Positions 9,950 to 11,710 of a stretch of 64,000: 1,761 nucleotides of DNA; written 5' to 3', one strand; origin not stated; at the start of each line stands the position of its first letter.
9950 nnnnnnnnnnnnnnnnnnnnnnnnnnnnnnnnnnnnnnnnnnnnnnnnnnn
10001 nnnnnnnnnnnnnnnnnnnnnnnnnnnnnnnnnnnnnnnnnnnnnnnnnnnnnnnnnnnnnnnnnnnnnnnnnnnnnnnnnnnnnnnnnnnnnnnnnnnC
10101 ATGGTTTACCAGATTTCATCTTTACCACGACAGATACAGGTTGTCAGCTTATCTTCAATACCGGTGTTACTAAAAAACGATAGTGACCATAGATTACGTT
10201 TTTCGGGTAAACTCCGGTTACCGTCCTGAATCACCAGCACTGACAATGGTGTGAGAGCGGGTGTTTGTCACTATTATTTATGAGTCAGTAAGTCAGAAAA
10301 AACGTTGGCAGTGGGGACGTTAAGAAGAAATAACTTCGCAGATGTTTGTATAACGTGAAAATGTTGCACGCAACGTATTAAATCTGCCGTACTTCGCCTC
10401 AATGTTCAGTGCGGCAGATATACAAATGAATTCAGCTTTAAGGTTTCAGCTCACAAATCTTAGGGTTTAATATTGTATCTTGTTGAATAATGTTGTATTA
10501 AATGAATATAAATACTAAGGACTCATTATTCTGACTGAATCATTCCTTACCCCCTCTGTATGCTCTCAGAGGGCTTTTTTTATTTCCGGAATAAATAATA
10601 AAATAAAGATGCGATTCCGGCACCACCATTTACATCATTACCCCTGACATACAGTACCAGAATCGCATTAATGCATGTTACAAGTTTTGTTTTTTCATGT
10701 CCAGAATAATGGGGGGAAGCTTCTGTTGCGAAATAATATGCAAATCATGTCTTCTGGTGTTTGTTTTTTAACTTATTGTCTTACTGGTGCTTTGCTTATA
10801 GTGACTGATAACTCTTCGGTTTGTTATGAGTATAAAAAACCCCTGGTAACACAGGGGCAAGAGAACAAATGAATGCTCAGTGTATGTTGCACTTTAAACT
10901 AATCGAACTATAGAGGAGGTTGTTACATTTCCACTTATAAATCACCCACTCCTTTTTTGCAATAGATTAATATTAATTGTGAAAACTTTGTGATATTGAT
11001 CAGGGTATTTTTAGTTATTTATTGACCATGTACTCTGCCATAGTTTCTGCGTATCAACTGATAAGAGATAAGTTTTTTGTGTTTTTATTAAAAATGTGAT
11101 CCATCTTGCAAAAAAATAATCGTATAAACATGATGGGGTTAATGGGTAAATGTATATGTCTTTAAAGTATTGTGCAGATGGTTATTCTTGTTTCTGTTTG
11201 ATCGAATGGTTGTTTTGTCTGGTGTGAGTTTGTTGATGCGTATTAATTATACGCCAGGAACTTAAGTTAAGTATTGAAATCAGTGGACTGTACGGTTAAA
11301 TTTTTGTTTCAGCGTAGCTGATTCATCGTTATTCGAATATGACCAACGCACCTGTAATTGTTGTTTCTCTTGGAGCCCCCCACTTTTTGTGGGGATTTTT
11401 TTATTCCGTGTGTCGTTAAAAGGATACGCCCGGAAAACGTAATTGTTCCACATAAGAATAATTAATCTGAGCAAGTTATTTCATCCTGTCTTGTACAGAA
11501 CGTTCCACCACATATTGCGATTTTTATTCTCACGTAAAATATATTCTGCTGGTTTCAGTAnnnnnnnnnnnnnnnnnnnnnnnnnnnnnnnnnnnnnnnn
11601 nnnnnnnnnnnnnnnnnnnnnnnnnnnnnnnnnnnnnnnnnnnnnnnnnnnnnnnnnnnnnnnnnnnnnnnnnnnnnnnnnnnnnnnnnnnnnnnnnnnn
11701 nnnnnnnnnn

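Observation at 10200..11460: Thrice-repeated ~1.3 kb AT-rich noncoding-looking module with conserved hairpins and a possible small Cys-rich peptide gene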

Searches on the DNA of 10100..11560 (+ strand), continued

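Call 18: get_annotated_region(hit=H63, flank=6000)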
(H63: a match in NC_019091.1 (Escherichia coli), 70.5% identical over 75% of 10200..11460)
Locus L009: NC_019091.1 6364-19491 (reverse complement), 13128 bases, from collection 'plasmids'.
description: Escherichia coli plasmid pASL01a, complete sequence
organism: Escherichia coli (NCBI taxid 562)
taxonomy: Bacteria; Pseudomonadota; Gammaproteobacteria; Enterobacterales; Enterobacteriaceae; Escherichia; Escherichia coli
host: -; source: -; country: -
typing (MOB-suite, as given by PLSDB): mobilizable; replicon IncQ1,rep_cluster_2131; relaxase MOBQ
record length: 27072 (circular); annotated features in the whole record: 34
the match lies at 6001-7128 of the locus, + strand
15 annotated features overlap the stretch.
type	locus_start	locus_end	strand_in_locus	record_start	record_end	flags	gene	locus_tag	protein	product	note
CDS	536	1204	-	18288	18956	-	-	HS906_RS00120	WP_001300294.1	EAL domain-containing protein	-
CDS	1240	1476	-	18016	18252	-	merE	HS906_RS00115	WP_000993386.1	broad-spectrum mercury transporter MerE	-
CDS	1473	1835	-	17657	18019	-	merD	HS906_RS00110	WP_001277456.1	mercury resistance co-regulator MerD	GO:0045892 - negative regulation of DNA-templated transcription [Evidence IEA]; GO:0006355 - regulation of ...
CDS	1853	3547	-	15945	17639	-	merA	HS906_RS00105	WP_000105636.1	mercury(II) reductase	-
predicted_resistance_gene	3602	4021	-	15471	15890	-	merC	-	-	organomercurial transporter MerC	predicted by amrfinderplus; class MERCURY; identity 100.0%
CDS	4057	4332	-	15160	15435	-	merP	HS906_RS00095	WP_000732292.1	mercury resistance system periplasmic binding protein MerP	-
CDS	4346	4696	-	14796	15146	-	-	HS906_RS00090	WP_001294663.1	mercuric transport protein MerT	-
predicted_resistance_gene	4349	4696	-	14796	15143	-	merT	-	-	mercuric transport protein MerT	predicted by amrfinderplus; class MERCURY; identity 100.0%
CDS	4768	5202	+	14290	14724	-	merR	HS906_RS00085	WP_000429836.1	Hg(II)-responsive transcriptional regulator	-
CDS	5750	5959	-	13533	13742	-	-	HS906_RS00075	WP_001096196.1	hypothetical protein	-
CDS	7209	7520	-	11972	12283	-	-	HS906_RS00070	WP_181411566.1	hypothetical protein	-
CDS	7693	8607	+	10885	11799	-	-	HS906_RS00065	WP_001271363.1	replication initiation protein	-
CDS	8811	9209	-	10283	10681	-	-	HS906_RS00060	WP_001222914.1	hypothetical protein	-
CDS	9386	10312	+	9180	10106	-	-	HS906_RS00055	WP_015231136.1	MobA/MobL family protein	-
CDS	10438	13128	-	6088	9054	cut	-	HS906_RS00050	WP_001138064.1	Tn3-like element TnAs3 family transposase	GO:0006313 - DNA transposition [Evidence IEA]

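Call 22: search_rna_families(source=window, start=10100, end=11560, threshold=evalue, max_evalue=10, show_alignments=2)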
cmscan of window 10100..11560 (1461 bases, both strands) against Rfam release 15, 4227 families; matches with E-value up to 10: 4.
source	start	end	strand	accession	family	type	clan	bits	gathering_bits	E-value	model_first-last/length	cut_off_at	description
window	11342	11403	-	RF02628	Hrs1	Gene; sRNA;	-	17.3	56.4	2.4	1-74/74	no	Hfq-regulated sRNA 1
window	10564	10594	-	RF02925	6A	Gene; sRNA;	-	16.8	41.2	7.7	1-52/52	no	6A RNA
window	10568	10701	-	RF04324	Pestivirus-3UTR-SLIV-SLIII-SLII-CSFV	Gene; sRNA;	CL00151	15.7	150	9.1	1-170/170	no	Pestivirus 3' UTR SLIV, SLIII and SLII classical swine fever virus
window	11138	11197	-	RF01675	CrcZ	Gene; sRNA;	-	9.9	95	6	1-398/398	no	Pseudomonas sRNA CrcZ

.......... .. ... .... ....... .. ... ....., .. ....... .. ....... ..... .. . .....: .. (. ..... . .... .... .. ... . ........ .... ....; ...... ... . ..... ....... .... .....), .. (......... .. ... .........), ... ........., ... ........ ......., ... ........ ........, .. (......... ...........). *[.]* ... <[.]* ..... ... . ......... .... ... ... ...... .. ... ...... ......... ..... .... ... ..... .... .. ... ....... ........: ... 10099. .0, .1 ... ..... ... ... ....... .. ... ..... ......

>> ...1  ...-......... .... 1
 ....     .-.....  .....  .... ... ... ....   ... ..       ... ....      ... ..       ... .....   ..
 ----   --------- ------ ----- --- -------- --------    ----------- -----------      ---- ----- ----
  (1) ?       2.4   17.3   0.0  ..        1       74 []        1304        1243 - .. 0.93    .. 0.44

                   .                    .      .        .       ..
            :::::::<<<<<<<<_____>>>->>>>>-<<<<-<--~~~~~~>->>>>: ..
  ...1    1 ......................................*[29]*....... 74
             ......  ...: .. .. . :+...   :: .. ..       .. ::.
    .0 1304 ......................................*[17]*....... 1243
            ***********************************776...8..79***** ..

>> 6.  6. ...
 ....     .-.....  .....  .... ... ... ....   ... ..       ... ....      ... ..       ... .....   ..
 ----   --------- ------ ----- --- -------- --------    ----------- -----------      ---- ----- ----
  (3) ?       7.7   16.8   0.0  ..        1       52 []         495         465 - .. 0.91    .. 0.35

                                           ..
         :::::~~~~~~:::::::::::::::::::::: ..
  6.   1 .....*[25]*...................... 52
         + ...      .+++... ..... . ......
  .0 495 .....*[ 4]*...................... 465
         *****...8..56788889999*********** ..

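Call 24: search_dna_similar(query=window:10200-11460:+, collection=plasmids, mode=distant, max_rows=60, rows=spread)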
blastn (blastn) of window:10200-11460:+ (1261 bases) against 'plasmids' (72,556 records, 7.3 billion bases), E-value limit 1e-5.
Records with a match: 306; places in all: 371; records where one place covers at least 80% of the query: 13.
Best place of each record, by identity: >=99% 8; 90-95% 8; 80-90% 2; 60-80% 288.
By first word of the organism name: Escherichia 278; Klebsiella 17; Shigella 6; Enterobacter 1; uncultured 1; Citrobacter 1; bacterium 1; Salmonella 1.
By predicted mobility (MOB-suite, as given by PLSDB): mobilizable 268; conjugative 29; non-mobilizable 9.
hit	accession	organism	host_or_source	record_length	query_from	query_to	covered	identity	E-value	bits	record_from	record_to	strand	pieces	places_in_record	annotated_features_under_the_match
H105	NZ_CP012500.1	Escherichia coli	food,lettuce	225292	1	1261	100%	100.0%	0e+0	2275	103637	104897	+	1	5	none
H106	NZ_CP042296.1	Escherichia coli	crow,cell culture,cloacal swab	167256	1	1261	100%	99.7%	0e+0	2253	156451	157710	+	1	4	none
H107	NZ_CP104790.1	Escherichia coli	bacteria,swine faeces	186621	2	1075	85%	90.2%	0e+0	1491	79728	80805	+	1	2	none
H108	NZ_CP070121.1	Escherichia coli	Homo sapiens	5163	67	1220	75%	70.6%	6e-68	390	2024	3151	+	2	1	hypothetical protein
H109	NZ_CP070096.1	Escherichia coli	Homo sapiens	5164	67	1220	75%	70.5%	6e-68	389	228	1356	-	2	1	none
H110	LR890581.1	Escherichia coli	Homo sapiens,rectal swab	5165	67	1220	75%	70.5%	2e-66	383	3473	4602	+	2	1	record has no annotation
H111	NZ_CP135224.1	Escherichia coli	Homo sapiens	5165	67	1220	75%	70.5%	2e-66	383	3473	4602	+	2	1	none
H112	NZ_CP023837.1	Escherichia coli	Homo sapiens,Bacterial isolate,feces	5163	67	1220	74%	70.5%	2e-67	386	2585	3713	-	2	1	none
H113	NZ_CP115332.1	Escherichia coli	cat,pure culture,urine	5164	67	1220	74%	70.5%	9e-66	381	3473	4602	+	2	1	none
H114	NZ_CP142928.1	Escherichia coli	cell culture,River estuary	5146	68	1220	73%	71.0%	3e-72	402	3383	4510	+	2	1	none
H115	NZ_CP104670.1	Escherichia coli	Homo sapiens,urine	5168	67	1220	73%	70.9%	2e-67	386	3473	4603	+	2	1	none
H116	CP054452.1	Escherichia coli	Homo sapiens,whole organism,rectal swab ...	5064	67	1220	73%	70.8%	1e-69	393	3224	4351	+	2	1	none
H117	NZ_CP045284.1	Escherichia coli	Homo sapiens,Whole organism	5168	67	1220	73%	70.7%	2e-67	387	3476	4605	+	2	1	none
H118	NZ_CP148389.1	Escherichia coli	Homo sapiens,single cell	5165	67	1220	73%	70.7%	2e-67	387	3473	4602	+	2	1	none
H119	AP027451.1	Escherichia coli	Homo sapiens,cell culture,feces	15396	67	1220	73%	70.7%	3e-65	381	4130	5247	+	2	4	none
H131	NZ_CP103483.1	Escherichia coli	Homo sapiens,blood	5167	67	1220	73%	70.6%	2e-66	382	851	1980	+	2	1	hypothetical protein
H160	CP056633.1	Escherichia coli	culture,Wastewater influent sample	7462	64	473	33%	69.2%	9e-28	133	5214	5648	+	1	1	none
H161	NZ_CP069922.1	Klebsiella oxytoca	Homo sapiens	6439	64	473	33%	69.1%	3e-27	131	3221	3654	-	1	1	none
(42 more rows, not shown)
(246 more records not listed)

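Call 25: get_annotated_region(hit=H131, flank=2500)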
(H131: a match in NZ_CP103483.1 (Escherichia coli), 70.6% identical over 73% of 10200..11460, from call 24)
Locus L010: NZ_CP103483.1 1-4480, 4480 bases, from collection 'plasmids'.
description: Escherichia coli strain 4621 plasmid pMB9635_4, complete sequence
organism: Escherichia coli (NCBI taxid 562)
taxonomy: Bacteria; Pseudomonadota; Gammaproteobacteria; Enterobacterales; Enterobacteriaceae; Escherichia; Escherichia coli
host: -; source: Homo sapiens,blood; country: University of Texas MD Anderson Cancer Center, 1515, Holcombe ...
typing (MOB-suite, as given by PLSDB): mobilizable; replicon Col156; relaxase MOBQ
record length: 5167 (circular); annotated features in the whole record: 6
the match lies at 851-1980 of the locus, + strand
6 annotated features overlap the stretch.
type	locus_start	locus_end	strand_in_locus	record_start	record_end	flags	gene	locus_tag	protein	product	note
CDS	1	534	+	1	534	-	-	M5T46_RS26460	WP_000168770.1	hypothetical protein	-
CDS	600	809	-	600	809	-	-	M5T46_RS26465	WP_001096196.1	hypothetical protein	-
CDS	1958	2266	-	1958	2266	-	-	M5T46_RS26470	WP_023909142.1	hypothetical protein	-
CDS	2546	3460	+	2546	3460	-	-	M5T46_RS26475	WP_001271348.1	replication initiation protein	-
CDS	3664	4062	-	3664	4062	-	-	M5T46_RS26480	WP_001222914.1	hypothetical protein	-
CDS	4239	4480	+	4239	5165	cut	-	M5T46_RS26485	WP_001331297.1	MobA/MobL family protein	-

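Call 26: get_annotated_region(hit=H160, flank=4000)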
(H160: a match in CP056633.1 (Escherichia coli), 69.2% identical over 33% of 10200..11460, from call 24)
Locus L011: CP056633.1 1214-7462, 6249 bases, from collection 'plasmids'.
description: Escherichia coli strain RHBSTW-00303 plasmid pRHBSTW-00303_2, complete sequence
organism: Escherichia coli (NCBI taxid 562)
taxonomy: Bacteria; Pseudomonadota; Gammaproteobacteria; Enterobacterales; Enterobacteriaceae; Escherichia; Escherichia coli
host: -; source: culture,Wastewater influent sample; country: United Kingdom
typing (MOB-suite, as given by PLSDB): mobilizable; replicon Col156; relaxase MOBQ
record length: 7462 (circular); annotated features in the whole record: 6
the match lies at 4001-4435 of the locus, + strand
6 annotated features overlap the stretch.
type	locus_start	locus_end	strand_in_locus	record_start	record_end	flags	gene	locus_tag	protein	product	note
CDS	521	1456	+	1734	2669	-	-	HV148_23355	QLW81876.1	replication initiation protein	-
CDS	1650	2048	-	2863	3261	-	-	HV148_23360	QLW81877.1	hypothetical protein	-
CDS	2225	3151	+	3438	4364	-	-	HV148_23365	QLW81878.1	MobA/MobL family protein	-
CDS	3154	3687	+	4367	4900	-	-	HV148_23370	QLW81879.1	hypothetical protein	-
CDS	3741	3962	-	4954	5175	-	-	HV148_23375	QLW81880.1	hypothetical protein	-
CDS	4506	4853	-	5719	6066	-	-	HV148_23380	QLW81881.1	helix-turn-helix transcriptional regulator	-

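Call 27: get_annotated_region(hit=H161, flank=4000)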
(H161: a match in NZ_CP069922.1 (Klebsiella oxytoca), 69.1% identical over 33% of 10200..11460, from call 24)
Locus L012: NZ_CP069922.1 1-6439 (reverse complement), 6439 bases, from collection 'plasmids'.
description: Klebsiella oxytoca strain FDAARGOS_1334 plasmid unnamed11
organism: Klebsiella oxytoca (NCBI taxid 571)
taxonomy: Bacteria; Pseudomonadota; Gammaproteobacteria; Enterobacterales; Enterobacteriaceae; Klebsiella; Klebsiella oxytoca
host: -; source: Homo sapiens; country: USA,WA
typing (MOB-suite, as given by PLSDB): mobilizable; relaxase MOBQ
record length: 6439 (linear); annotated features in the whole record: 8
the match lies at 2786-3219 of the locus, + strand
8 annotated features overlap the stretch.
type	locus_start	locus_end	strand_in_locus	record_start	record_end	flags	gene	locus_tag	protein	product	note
CDS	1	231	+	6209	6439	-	-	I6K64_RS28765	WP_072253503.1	hypothetical protein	-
CDS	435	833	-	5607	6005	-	-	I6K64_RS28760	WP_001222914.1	hypothetical protein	-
CDS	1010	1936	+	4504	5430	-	-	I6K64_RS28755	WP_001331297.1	MobA/MobL family protein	-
CDS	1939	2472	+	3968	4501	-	-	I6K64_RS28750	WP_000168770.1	hypothetical protein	-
CDS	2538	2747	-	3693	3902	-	-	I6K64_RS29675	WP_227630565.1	hypothetical protein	-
CDS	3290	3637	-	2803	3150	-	-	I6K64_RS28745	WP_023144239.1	metalloregulator ArsR/SmtB family transcription factor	GO:0006355 - regulation of DNA-templated transcription [Evidence IEA]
CDS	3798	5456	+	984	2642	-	-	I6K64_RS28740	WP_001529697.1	FAD-dependent oxidoreductase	-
CDS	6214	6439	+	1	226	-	-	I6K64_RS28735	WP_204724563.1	hypothetical protein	-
